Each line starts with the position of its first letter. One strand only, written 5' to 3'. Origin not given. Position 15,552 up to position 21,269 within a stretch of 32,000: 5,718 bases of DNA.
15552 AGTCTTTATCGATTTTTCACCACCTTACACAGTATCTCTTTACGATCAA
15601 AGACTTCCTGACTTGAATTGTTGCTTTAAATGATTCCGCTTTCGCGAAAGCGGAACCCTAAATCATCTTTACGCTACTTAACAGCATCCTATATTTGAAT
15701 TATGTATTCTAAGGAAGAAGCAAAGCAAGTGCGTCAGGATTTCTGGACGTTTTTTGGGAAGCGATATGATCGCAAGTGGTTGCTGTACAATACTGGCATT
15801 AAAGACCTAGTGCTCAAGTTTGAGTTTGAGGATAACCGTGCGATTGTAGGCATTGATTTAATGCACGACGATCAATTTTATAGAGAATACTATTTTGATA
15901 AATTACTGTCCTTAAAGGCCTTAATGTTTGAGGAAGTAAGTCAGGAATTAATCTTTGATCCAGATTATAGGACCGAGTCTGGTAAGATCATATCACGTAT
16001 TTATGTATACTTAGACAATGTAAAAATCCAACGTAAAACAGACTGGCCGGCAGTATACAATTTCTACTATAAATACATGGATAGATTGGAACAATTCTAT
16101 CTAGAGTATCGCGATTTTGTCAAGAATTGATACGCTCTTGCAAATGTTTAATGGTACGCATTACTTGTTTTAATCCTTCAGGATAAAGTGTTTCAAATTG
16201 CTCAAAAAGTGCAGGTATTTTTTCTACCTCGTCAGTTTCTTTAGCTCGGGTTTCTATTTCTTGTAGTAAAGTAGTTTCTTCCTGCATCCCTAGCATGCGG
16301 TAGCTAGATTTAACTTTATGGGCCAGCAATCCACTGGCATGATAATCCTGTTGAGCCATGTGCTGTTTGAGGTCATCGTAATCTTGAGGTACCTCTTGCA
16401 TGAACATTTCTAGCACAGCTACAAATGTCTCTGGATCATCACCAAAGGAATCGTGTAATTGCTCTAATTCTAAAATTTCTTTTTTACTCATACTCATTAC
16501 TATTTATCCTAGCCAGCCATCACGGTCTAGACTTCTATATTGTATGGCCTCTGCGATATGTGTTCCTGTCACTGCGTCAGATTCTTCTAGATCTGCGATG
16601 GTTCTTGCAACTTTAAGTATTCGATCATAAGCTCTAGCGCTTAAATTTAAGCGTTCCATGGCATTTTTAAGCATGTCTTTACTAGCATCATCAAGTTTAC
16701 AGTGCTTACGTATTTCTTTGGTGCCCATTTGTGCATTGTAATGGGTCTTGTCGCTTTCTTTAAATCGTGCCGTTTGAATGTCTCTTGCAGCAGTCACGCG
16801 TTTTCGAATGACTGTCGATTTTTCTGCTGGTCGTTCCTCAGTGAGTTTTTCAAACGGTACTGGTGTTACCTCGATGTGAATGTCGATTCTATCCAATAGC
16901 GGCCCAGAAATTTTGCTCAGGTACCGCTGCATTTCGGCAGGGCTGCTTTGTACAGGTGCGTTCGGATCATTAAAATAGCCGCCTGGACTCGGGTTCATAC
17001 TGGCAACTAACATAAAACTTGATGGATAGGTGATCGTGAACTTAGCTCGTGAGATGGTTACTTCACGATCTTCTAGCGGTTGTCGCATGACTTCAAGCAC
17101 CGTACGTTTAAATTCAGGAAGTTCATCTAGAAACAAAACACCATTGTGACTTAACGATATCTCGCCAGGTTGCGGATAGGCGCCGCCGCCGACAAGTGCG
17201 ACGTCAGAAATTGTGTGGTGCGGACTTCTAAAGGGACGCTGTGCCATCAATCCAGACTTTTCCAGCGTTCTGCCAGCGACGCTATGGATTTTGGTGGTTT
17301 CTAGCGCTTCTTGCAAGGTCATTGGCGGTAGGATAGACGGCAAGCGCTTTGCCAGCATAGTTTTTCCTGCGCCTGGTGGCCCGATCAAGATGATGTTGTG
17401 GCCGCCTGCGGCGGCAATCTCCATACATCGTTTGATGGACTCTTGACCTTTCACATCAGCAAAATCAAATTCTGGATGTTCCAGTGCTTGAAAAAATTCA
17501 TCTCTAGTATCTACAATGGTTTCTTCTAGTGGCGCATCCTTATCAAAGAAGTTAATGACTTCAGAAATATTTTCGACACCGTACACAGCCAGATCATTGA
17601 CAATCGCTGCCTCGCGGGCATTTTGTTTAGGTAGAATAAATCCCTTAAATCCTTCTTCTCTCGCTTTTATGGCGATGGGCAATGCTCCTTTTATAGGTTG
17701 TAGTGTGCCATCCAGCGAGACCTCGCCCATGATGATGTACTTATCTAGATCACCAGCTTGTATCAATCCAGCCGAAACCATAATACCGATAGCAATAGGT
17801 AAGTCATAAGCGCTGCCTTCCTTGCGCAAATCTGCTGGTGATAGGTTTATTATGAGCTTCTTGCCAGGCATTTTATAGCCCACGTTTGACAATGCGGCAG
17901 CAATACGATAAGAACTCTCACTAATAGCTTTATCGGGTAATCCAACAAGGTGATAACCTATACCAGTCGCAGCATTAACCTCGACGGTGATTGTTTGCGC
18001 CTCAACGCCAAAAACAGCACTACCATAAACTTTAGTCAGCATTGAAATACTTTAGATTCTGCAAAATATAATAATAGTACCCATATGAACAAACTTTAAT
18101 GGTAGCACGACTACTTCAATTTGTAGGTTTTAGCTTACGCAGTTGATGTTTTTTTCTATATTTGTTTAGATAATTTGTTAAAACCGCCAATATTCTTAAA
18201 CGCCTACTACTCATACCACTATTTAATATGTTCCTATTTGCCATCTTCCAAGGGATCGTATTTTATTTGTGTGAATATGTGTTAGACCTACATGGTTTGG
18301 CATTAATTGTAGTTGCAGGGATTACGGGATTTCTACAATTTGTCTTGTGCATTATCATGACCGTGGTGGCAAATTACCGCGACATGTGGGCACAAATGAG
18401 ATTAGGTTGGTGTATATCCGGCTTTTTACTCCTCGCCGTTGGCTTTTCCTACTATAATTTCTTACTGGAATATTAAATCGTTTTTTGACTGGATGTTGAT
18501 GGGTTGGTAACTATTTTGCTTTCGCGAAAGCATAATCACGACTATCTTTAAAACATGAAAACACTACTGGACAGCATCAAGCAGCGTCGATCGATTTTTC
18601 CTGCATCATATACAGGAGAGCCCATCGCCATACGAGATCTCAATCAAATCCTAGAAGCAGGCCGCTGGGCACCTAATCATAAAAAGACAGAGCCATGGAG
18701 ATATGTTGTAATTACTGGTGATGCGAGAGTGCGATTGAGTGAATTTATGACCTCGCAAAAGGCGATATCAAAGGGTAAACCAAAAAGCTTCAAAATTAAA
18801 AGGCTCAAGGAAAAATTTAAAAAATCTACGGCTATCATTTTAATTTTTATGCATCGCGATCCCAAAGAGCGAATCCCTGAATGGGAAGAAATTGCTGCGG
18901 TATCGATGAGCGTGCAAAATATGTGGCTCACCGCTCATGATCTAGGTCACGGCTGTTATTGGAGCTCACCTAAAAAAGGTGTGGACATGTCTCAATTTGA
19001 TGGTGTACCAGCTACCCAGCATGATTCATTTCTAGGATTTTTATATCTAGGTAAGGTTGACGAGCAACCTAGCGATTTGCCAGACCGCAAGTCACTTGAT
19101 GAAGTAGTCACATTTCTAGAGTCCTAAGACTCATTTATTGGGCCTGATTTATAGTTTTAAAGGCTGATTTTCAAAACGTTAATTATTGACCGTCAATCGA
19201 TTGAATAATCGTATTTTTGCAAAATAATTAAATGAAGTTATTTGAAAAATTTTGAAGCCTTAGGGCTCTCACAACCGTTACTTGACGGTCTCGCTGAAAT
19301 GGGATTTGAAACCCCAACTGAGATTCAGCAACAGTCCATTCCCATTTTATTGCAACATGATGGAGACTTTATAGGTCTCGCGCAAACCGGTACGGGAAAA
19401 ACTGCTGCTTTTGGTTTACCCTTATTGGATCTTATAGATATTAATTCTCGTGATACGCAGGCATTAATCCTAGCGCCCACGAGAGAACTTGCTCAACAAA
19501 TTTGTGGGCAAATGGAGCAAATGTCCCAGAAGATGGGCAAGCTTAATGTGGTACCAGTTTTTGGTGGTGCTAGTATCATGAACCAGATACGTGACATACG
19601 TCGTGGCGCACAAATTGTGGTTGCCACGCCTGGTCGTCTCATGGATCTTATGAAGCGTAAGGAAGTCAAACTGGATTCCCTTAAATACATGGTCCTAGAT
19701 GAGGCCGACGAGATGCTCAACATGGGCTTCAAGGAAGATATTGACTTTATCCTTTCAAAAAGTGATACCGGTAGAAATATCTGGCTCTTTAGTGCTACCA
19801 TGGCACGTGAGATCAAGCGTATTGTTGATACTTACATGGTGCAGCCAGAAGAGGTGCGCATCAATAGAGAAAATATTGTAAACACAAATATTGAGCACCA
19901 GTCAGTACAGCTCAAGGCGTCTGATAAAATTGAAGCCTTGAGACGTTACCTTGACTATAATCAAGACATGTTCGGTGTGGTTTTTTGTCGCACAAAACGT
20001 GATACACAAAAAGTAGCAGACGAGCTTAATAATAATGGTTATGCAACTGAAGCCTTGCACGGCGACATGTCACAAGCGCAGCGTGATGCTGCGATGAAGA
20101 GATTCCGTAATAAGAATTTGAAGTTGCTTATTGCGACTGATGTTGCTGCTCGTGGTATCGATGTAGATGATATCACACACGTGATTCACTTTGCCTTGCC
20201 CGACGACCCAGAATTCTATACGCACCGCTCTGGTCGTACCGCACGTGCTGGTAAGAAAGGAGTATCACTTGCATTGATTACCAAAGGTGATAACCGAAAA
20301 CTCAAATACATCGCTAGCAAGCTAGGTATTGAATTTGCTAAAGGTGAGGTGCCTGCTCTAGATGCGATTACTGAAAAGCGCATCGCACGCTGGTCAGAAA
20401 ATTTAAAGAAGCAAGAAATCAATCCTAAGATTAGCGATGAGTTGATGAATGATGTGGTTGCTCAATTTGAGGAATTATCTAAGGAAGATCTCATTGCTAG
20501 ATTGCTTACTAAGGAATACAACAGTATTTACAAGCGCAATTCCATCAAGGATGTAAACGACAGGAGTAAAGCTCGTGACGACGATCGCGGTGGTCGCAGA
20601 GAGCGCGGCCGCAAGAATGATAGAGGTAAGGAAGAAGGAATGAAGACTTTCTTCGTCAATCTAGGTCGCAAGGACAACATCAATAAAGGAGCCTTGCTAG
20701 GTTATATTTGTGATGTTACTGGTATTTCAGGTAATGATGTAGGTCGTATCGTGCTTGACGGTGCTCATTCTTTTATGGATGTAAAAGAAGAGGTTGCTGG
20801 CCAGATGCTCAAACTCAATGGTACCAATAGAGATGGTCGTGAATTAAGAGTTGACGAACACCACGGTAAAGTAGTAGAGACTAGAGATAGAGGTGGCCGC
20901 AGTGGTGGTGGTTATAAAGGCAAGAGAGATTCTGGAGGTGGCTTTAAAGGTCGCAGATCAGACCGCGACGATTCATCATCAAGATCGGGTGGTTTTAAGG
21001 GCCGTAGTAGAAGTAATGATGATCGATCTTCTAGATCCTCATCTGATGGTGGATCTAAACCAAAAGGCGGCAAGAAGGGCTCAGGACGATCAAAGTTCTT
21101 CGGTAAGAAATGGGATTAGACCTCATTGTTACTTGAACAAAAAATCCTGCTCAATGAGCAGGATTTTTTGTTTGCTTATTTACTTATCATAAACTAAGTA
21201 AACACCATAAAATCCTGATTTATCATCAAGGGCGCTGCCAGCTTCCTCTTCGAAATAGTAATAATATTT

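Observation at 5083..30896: The perfect 14-bp palindrome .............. occurs 8 times in 32 kb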

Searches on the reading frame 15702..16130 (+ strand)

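Call 7: search_protein_families(library=pfam, proteins=[window:15702-16130:+])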
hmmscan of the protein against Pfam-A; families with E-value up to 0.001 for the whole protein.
window:15702-16130:+ (142 aa): 1 family
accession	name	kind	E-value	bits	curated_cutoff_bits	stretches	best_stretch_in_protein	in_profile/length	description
PF14088.11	DUF4268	-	2.9e-27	95.8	27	1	10-136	1-139/140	Domain of unknown function (DUF4268)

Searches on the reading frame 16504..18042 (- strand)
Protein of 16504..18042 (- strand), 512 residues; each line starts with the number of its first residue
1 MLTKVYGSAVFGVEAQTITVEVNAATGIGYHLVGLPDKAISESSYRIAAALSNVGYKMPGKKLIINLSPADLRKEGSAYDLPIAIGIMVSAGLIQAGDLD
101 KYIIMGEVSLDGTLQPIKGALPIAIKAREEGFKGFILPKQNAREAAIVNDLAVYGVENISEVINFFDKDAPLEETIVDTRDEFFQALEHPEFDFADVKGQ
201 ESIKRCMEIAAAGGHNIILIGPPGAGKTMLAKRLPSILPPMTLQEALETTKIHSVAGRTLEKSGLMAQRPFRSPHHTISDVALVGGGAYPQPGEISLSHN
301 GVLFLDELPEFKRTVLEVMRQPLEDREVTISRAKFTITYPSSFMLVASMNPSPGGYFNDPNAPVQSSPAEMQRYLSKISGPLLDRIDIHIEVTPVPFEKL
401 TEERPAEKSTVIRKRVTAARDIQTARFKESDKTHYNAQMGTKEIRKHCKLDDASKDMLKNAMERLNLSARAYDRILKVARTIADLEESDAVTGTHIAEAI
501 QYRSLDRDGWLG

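Call 7: search_protein_families(library=pfam, proteins=[window:16504-18042:-])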
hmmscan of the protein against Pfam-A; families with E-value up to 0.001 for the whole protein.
window:16504-18042:- (512 aa): 8 families
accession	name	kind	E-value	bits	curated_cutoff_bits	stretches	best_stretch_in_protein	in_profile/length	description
PF01078.27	Mg_chelatase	-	3.1e-93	311.3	20.3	1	193-398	1-205/207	Magnesium chelatase, subunit ChlI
PF13541.12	ChlI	-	5.8e-42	142.9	27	1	20-141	1-121/121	Subunit ChlI of Mg-chelatase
PF13335.12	Mg_chelatase_C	-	6.3e-35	120.1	26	1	407-503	2-94/94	Magnesium chelatase, subunit ChlI C-terminal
PF07728.20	AAA_5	-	1.5e-11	44.9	22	1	216-354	1-126/139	AAA domain (dynein-related subfamily)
PF00493.29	MCM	-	6.8e-08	32.3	23.3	1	210-360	53-181/224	MCM P-loop domain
PF05496.18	RuvB_N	-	1.8e-05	25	27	0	195-233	7-52/159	Holliday junction DNA helicase RuvB P-loop domain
PF05362.19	Lon_C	-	0.00073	19.6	21.1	0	104-164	135-200/205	Lon protease (S16) C-terminal proteolytic domain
PF00158.32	Sigma54_activat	-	0.00086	19.5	20.2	0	290-329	84-123/168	Sigma-54 interaction domain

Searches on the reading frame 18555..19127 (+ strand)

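Call 8: search_protein_families(library=pfam, proteins=[window:18555-19127:+])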
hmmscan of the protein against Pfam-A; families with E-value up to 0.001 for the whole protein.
window:18555-19127:+ (190 aa): 1 family
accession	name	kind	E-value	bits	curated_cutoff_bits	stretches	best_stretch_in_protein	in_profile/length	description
PF00881.29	Nitroreductase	-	7.4e-24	85.2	23.5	1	8-166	1-166/167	Nitroreductase family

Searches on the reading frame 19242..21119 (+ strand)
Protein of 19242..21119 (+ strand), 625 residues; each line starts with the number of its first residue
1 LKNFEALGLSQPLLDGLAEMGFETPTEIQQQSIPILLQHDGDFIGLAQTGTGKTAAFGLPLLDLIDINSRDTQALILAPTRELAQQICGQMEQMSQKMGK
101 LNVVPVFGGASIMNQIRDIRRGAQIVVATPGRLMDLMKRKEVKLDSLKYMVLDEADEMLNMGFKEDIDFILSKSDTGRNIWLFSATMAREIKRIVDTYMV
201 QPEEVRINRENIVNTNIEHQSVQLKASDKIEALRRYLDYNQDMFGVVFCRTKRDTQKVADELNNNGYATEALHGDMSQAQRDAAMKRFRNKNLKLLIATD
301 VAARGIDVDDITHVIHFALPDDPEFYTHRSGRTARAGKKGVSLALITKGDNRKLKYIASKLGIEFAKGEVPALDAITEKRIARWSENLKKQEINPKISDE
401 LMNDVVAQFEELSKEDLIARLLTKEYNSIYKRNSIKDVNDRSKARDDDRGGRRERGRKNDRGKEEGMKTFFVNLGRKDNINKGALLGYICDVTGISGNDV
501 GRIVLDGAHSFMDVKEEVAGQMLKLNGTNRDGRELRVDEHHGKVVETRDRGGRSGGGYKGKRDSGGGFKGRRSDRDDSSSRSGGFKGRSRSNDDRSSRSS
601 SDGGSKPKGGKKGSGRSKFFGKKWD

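Call 8: search_protein_families(library=pfam, proteins=[window:19242-21119:+])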
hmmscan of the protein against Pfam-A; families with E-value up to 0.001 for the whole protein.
window:19242-21119:+ (625 aa): 4 families
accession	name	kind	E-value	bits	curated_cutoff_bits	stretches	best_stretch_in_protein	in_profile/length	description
PF00270.35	DEAD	-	8.5e-48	162.7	26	1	26-194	1-167/167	DEAD/DEAH box helicase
PF00271.37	Helicase_C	-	1.8e-31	109.1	23.5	1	228-337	1-110/110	Helicase conserved C-terminal domain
PF03880.21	DbpA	-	5.7e-17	62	25.6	1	469-537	1-70/72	DbpA RNA binding domain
PF04851.21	ResIII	-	1.2e-06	28.9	22.5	1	41-157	24-136/164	Type III restriction enzyme, res subunit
